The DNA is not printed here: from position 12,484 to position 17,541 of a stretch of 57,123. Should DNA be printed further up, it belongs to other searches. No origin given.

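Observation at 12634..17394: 1,586-aa covalent fusion of a PA/M28 peptidase-like ectodomain to a complete FtsX/MacB-type permease, with no ABC ATPase nearby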

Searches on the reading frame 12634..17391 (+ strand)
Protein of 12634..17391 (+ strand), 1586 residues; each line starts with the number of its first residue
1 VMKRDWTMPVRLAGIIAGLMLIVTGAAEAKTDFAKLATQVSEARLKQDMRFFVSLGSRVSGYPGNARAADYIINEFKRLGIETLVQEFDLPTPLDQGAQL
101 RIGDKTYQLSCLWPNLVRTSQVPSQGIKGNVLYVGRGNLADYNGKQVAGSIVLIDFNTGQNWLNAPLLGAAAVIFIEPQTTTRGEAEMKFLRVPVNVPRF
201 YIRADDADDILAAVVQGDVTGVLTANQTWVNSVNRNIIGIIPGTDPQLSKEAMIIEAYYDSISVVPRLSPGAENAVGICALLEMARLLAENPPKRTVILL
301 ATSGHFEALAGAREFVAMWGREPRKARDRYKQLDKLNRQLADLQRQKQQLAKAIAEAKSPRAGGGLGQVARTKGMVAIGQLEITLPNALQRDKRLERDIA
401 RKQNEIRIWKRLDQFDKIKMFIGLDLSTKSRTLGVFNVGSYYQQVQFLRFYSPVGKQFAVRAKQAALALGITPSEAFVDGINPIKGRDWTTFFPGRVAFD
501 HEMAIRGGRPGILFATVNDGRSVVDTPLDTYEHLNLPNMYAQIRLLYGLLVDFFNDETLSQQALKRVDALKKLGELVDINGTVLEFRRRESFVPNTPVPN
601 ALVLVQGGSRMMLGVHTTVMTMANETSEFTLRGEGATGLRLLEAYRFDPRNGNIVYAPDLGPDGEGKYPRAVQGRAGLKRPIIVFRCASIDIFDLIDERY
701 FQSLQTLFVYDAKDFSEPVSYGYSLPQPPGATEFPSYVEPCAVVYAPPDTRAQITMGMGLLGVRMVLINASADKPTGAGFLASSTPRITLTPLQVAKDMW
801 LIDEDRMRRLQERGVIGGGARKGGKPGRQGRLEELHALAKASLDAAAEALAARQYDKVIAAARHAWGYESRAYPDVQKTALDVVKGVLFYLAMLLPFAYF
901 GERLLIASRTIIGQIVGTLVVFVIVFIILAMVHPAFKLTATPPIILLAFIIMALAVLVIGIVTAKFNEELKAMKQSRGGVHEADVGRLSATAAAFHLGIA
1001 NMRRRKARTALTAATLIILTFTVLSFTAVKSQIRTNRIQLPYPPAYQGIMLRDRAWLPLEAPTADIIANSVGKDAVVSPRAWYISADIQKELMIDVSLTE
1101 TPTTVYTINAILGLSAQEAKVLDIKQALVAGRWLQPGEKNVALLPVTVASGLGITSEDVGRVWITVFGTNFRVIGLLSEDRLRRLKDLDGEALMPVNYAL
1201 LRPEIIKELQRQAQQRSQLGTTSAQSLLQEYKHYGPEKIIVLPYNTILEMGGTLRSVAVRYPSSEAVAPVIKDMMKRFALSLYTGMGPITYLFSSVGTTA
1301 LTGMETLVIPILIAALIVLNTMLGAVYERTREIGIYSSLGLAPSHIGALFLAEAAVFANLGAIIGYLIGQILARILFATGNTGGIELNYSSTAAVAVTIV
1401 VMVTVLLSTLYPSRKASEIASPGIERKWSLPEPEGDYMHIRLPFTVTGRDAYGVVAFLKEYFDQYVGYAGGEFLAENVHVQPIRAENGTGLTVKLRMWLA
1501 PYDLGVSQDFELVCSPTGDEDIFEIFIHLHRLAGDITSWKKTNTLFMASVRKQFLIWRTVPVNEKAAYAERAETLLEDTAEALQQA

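Call 3: search_protein_families(library=pfam, proteins=[window:12634-17391:+], max_evalue=1)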
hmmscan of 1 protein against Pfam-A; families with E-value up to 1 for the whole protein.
window:12634-17391:+ (1586 aa): 5 families
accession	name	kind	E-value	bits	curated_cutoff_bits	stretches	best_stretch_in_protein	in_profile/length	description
PF02687.27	FtsX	-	1.2e-14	54.8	25.5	1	1308-1417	5-116/120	FtsX-like permease C-terminal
PF04389.22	Peptidase_M28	-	2.9e-12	47.1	21.3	1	236-337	1-96/193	Peptidase family M28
PF12704.14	MacB_PCD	-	4e-06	27.7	27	1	1013-1210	13-177/207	MacB-like periplasmic core domain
PF02225.27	PA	-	0.00044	20.7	23.9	1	138-208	14-93/95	PA domain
PF25785.1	TPR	-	0.15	12.8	27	1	325-361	8-44/110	Nucleoprotein TPR-like domain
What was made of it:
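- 13609..13869 (+): Residues 326-412: long helical hairpin inserted in the M28 domain, variable in length across the family. The Pfam M28 match breaks here (call 3).
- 15664..16554 (+): Residues 1011-1307: FtsX/MacB TM1 plus the periplasmic core domain. Pfam MacB_PCD (call 3).
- On Type VII ABC transporter permease (MacB/LolCE/FtsX superfamily): MacB_PCD scores 27.7 bits against 27.0 (call 3).
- On Active M28 metallopeptidase: Pfam M28 scores 47.1 bits, N-terminal half of the profile only (call 3).
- Closest known: MacB. Same: Pfam MacB_PCD also hits (call 3).
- Checked: Pfam hits (call 3):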

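Call 4: search_protein_families(library=ncbifam, proteins=[window:12634-17391:+], max_evalue=1)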
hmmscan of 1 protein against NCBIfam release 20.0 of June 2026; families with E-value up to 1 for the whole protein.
window:12634-17391:+ (1586 aa): 11 families
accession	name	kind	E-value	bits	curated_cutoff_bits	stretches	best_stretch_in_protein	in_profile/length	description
NF007826.0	PRK10535.1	equivalog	3.4e-06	25.6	966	1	1308-1419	530-639/648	macrolide ABC transporter ATP-binding protein/permease MacB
NF008076.0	PRK10814.1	exception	4.5e-06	25.9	473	1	1309-1419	273-390/399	lipoprotein-releasing ABC transporter permease subunit LolC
TIGR03434.1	ADOP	subfamily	8.2e-06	24.2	622.3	1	1320-1419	698-794/803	ADOP family duplicated permease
NF007568.0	PRK10199.1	equivalog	0.00016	21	298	1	273-319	143-189/346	aminopeptidase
NF053549.1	FtsL_Actino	equivalog_domain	0.0018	18.1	55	1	332-380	31-76/83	cell division protein FtsL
NF038347.1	FtsX_Gpos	exception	0.0027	17.1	225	1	1279-1383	147-251/296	permease-like cell division protein FtsX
NF008357.0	PRK11146.1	exception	0.0094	14.8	439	1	1305-1376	274-345/414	lipoprotein-releasing ABC transporter permease subunit LolE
TIGR02212.1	lolCE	equivalog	0.039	12.9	362.45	1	1307-1419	273-402/411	lipoprotein-releasing ABC transporter permease subunit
NF004925.0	PRK06285.1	equivalog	0.057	13.5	77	1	330-359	13-42/99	chorismate mutase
TIGR02213.1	lolE_release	exception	0.11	11.4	540.35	1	1305-1375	271-341/411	lipoprotein-releasing ABC transporter permease subunit LolE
TIGR03025.1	EPS_sugtrans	subfamily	0.5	9.5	295.55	0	884-971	31-119/445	exopolysaccharide biosynthesis polyprenyl glycosylphosphotransferase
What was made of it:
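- On FtsX (cell-division FtsEX): NF038347 scores 17.1 bits against 225, and the other FtsX models are absent (call 4).
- On MacB proper: NF007826 scores 25.6 bits against 966, covering only TM2-4 (call 4).
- On LolC/LolE: The models score 11-26 bits against cut-offs of 362-540 (call 4).
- On ADOP or YbbP-type duplicated permeases: TIGR03434 scores 24 bits against 622 (call 4).
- Closest known: FtsEX-EnvC. Different: NCBIfam FtsX models are far below cut-off (call 4).
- Closest known: LolCDE. Different: LolC/E models score 13-26 bits against cut-offs of 360-540 (call 4).
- Closest known: MacB. Different: The MacB equivalog model scores 25.6 bits against 966 (call 4).
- NCBIfam FtsX models score 17 bits against cut-offs of 225-255 (call 4).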

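Call 8: find_homologous_proteins(query=window:12634-17391:+, max_evalue=0.00001)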
Query window:12634-17391:+ (1586 aa): 364 proteins with E <= 0.00001 among 8000 candidates; the best 120 are listed.
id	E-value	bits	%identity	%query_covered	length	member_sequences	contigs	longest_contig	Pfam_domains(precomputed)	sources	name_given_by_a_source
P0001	0.0e+0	3494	100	99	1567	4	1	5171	PF02687.28,PF04389.23,PF12704.15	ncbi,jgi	-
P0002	0.0e+0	2868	81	98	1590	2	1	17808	PF02687.28,PF04389.23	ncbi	-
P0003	0.0e+0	2319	66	98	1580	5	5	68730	PF02687.28,PF04389.23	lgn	-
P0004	0.0e+0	2299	66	99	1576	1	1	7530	PF02687.28,PF04389.23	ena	-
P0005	0.0e+0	2291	66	98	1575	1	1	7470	PF02687.28,PF04389.23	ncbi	-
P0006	0.0e+0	2290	66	97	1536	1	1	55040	PF02687.28,PF04389.23,PF12704.15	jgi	jgi:hypothetical protein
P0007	0.0e+0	2288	65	98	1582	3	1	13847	PF02687.28,PF04389.23,PF12704.15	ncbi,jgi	-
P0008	0.0e+0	2285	65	99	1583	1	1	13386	PF02687.28,PF04389.23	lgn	-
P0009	0.0e+0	2282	64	98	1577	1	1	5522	PF02687.28,PF04389.23,PF12704.15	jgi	jgi:hypothetical protein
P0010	0.0e+0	2278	65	97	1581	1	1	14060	PF02687.28,PF04389.23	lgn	-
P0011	0.0e+0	2277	65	98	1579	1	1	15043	PF02687.28,PF04389.23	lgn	-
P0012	0.0e+0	2275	64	100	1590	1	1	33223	PF02687.28,PF04389.23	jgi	-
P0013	0.0e+0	2272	64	98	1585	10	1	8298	PF02687.28,PF04389.23,PF12704.15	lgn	-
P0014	0.0e+0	2272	65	99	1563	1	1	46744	PF02687.28,PF04389.23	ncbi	-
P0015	0.0e+0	2270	65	97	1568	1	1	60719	PF02687.28,PF04389.23,PF12704.15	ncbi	-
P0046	0.0e+0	2192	62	99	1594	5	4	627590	PF02687.28,PF04389.23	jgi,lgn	jgi:hypothetical protein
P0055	0.0e+0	2170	62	97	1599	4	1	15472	PF02687.28,PF04389.23,PF12704.15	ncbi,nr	ncbi:MAG: M28 family peptidase [candidate division WS1 bacterium]|nr:M28 family peptidase [candidate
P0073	0.0e+0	2029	58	98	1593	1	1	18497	PF02687.28,PF04389.23,PF12704.15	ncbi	ncbi:MAG: FtsX-like permease family protein [Candidatus Zipacnadales bacterium]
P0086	0.0e+0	1584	48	98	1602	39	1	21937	PF02225.28,PF02687.28,PF04389.23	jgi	-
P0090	0.0e+0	1534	45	98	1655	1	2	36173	PF02225.28,PF02687.28,PF04389.23,PF12704.15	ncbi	-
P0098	0.0e+0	1303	40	98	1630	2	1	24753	PF02687.28,PF04389.23,PF12704.15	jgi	-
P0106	0.0e+0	1257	39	98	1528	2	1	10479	PF02225.28,PF02687.28,PF04389.23,PF12704.15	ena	-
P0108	0.0e+0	1251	40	98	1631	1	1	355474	PF02687.28,PF04389.23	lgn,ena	-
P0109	0.0e+0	1247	39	98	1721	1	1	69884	PF02687.28,PF04389.23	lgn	-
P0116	0.0e+0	1204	39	98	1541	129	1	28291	PF02687.28,PF04389.23,PF12704.15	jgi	-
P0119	0.0e+0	1197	38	98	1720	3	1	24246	PF02687.28,PF04389.23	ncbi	-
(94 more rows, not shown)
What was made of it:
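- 364 hits, with more than 120 full-length at 38-81% identity (call 8).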

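Call 10: find_encoding_contigs(protein=P0046, flank=10000, max_places=2)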
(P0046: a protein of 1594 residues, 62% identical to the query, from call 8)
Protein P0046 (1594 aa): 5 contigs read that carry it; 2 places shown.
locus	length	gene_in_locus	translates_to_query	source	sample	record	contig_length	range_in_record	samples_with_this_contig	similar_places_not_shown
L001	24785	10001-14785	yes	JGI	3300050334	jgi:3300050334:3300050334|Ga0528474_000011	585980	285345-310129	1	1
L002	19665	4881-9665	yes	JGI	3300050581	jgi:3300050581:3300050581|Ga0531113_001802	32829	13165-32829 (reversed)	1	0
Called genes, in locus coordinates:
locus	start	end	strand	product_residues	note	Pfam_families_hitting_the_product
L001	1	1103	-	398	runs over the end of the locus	PF00155:Aminotran_1_2, PF00266:Aminotran_5 (weak), PF01041:DegT_DnrJ_EryC1, PF01053:Cys_Met_Meta_PP (weak)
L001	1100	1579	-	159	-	PF22482:AsnC_trans_reg_3 (weak), PF01037:AsnC_trans_reg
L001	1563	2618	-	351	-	PF01545:Cation_efflux, PF16916:ZT_dimer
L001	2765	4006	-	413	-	PF07549:Sec_GG, PF02355:SecD_SecF_C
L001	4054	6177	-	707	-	PF21760:SecD_1st, PF22599:SecDF_P1_head, PF02355:SecD_SecF_C, PF03176:MMPL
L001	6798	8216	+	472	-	PF12708:Pect-lyase_RHGA_epim (weak), PF13229:Beta_helix, PF05048:NosD, PF13229:Beta_helix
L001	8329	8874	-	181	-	PF01871:AMMECR1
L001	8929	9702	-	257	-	-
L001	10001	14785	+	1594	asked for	PF04389:Peptidase_M28, PF02687:FtsX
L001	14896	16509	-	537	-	PF00118:Cpn60_TCP1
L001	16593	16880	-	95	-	PF00166:Cpn10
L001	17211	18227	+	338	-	PF02562:PhoH, PF13245:AAA_19, PF13604:AAA_30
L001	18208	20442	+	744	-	PF07697:7TMR-HDED, PF07698:7TM-7TMR_HD, PF01966:HD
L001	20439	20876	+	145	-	PF02130:YbeY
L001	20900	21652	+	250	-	PF01219:DAGK_prokar, PF01569:PAP2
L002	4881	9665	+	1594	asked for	PF04389:Peptidase_M28, PF02687:FtsX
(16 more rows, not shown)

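Call 11: find_encoding_contigs(protein=P0108, flank=10000, max_places=2)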
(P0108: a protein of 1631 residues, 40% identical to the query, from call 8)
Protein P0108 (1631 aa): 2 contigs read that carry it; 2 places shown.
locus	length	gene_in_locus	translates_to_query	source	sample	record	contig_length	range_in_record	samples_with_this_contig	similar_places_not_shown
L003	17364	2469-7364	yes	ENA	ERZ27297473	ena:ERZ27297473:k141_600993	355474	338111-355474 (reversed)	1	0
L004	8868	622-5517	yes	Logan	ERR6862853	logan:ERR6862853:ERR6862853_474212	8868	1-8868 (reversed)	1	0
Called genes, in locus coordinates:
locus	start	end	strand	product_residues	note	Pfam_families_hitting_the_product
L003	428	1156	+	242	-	PF02687:FtsX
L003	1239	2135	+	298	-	PF02463:SMC_N (faint), PF00005:ABC_tran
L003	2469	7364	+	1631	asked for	PF04389:Peptidase_M28, PF02687:FtsX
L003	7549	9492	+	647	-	-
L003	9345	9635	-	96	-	-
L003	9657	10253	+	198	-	PF07963:N_methyl, PF07596:SBP_bac_10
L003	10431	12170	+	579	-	PF01120:Alpha_L_fucos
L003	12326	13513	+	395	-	-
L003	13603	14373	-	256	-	PF01219:DAGK_prokar, PF01569:PAP2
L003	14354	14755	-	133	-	PF02130:YbeY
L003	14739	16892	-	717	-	PF07697:7TMR-HDED, PF07698:7TM-7TMR_HD, PF01966:HD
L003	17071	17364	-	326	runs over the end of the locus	PF02562:PhoH, PF13604:AAA_30 (weak)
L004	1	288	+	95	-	?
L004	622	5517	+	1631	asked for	PF04389:Peptidase_M28, PF02687:FtsX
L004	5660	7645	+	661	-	-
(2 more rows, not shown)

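Call 12: find_related_loci(query=window:12634-17391:+, collection=genome_contigs, flank=10000)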
Query window:12634-17391:+ (1586 aa) in genome_contigs; peptide patterns used: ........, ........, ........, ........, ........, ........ (x = any residue, [..] = any of these).
21 stretches matched a pattern; 1 encode a relative of the query (tblastn E <= 1e-3); 1 distinct loci.
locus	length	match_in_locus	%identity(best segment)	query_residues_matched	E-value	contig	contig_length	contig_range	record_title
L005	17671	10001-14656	81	30-1580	0e+0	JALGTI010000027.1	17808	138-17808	MAG: Candidatus Zipacnadia bacterium isolate Meg22_1012_Bin_108 Meg22_1012_Bin_108_scaffold_10351, whole genome shotgun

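Call 14: find_related_loci(query=A1, collection=metagenome_contigs, flank=10000)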
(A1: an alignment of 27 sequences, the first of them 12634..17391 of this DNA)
Query A1 (1586 aa) in metagenome_contigs; peptide patterns used: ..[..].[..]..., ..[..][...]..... (x = any residue, [..] = any of these).
600 stretches matched a pattern (row limit reached: there are more); 496 encode a relative of the query (tblastn E <= 1e-3); the best 80 are kept; 80 distinct loci.
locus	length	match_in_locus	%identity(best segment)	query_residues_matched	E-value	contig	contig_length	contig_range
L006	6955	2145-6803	64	19-1576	0e+0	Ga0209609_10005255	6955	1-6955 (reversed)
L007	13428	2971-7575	64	32-1576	0e+0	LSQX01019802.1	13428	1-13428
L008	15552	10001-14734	63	3-1576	0e+0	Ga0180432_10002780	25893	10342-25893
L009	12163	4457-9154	63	14-1578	0e+0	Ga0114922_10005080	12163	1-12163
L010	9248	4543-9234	64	12-1579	0e+0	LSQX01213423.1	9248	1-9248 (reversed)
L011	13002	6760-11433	64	19-1577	0e+0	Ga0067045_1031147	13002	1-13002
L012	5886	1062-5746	66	10-1576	0e+0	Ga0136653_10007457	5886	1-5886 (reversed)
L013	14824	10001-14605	59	29-1577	0e+0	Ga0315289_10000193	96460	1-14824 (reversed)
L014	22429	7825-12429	63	33-1581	0e+0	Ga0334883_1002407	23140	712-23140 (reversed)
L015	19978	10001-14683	60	8-1577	0e+0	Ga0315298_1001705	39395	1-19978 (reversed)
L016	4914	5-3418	64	391-1573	0e+0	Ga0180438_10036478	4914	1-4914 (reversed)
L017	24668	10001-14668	65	6-1576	0e+0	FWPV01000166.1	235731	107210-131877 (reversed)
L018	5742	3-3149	68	517-1576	0e+0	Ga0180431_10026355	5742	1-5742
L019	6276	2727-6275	57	19-1214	0e+0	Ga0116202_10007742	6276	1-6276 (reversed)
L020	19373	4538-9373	44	2-1576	0e+0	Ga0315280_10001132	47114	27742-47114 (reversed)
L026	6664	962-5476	39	8-1568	0e+0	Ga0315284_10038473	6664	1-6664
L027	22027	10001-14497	40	12-1568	0e+0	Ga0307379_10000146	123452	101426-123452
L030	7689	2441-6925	40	15-1568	0e+0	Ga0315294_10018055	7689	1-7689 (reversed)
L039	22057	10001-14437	41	22-1568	0e+0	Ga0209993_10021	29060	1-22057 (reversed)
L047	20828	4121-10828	38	29-1577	0e+0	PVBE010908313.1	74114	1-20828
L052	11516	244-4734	38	24-1568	0e+0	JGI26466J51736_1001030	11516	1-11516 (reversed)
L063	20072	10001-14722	37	8-1577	0e+0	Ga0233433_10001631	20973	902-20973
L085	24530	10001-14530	37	57-1568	0e+0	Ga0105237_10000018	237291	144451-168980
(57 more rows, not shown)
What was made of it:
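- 12634..17394 (+): Complete ORF for the 1,586-aa giant M28-FtsX protein, stop codon included. Full-length homologues of 38-81% identity were found in independent assemblies (calls 8, 12, 14).
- More than 496 metagenome loci (call 14).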
